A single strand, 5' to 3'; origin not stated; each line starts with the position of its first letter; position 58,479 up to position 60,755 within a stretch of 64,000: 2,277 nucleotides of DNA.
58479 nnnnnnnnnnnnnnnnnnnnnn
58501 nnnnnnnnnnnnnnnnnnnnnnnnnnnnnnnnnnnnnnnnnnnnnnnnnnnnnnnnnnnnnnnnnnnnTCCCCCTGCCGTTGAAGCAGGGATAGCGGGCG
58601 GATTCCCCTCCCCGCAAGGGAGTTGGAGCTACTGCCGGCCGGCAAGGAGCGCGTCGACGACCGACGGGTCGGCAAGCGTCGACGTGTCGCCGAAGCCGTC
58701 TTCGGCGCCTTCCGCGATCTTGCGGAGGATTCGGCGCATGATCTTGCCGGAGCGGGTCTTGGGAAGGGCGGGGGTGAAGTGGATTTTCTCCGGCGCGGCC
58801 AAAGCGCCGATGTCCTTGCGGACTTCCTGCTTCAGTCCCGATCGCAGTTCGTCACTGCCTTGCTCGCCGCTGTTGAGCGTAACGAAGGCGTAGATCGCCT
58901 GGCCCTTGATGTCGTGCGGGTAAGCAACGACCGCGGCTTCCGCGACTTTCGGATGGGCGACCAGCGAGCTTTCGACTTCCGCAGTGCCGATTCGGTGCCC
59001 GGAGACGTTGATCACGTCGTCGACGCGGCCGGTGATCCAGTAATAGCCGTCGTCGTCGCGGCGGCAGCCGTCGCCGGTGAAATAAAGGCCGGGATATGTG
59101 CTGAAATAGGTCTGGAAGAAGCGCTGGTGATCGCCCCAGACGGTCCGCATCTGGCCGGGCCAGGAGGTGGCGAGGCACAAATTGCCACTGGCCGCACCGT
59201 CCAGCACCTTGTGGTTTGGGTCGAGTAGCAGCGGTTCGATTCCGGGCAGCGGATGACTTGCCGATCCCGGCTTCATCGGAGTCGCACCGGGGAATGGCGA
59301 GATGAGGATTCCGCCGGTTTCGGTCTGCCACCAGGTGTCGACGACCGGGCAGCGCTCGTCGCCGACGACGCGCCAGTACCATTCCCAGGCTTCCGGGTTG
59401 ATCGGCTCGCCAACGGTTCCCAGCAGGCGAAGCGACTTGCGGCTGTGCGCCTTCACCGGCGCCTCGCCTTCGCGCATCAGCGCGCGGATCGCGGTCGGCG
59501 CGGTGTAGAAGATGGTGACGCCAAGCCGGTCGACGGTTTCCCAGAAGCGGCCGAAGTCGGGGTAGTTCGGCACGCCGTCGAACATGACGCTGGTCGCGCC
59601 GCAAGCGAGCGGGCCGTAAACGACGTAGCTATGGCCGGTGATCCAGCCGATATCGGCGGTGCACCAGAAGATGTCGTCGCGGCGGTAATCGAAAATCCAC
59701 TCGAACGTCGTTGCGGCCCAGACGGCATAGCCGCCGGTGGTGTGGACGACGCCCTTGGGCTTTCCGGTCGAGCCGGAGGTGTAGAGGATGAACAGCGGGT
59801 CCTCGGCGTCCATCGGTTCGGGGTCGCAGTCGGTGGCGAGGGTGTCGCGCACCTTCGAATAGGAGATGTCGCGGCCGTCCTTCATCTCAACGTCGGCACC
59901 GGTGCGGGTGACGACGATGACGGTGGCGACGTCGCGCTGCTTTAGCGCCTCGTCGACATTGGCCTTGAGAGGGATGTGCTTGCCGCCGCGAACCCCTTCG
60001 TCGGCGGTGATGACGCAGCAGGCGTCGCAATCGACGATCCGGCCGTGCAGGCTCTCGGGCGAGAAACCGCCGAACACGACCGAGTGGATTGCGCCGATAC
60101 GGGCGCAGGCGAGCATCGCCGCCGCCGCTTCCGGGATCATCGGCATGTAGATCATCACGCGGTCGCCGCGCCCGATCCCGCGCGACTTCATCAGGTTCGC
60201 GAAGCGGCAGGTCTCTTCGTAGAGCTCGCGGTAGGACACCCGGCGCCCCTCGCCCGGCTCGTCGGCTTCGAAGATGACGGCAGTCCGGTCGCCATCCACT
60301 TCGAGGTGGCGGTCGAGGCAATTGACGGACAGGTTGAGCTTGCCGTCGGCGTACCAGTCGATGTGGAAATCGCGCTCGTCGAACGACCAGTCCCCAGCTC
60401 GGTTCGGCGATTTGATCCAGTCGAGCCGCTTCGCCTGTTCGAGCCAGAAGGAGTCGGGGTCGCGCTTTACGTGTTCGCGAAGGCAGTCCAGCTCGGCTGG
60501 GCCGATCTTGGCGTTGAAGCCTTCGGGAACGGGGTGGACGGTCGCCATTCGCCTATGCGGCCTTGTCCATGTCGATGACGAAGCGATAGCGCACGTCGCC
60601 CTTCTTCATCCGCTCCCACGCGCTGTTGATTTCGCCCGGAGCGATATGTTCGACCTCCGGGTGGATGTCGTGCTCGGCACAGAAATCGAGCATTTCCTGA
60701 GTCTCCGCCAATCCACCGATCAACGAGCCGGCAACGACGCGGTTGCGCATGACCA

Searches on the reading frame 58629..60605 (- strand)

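Call 77: search_protein_families(library=pfam, proteins=[window:58629-60605:-], max_evalue=0.00001)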
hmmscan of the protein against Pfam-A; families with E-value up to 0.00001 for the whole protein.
window:58629-60605:- (658 aa): 3 families
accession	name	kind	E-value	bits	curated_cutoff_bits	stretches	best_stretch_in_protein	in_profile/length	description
PF00501.34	AMP-binding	-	1.5e-91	307.5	29.9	1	98-481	2-377/384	AMP-binding enzyme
PF13193.12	AMP-binding_C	-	7.4e-26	91.3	24.5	1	543-621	1-76/76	AMP-binding enzyme C-terminal domain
PF16177.11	ACAS_N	-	1.3e-14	54.2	27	1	43-96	5-55/55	Acetyl-coenzyme A synthetase N-terminus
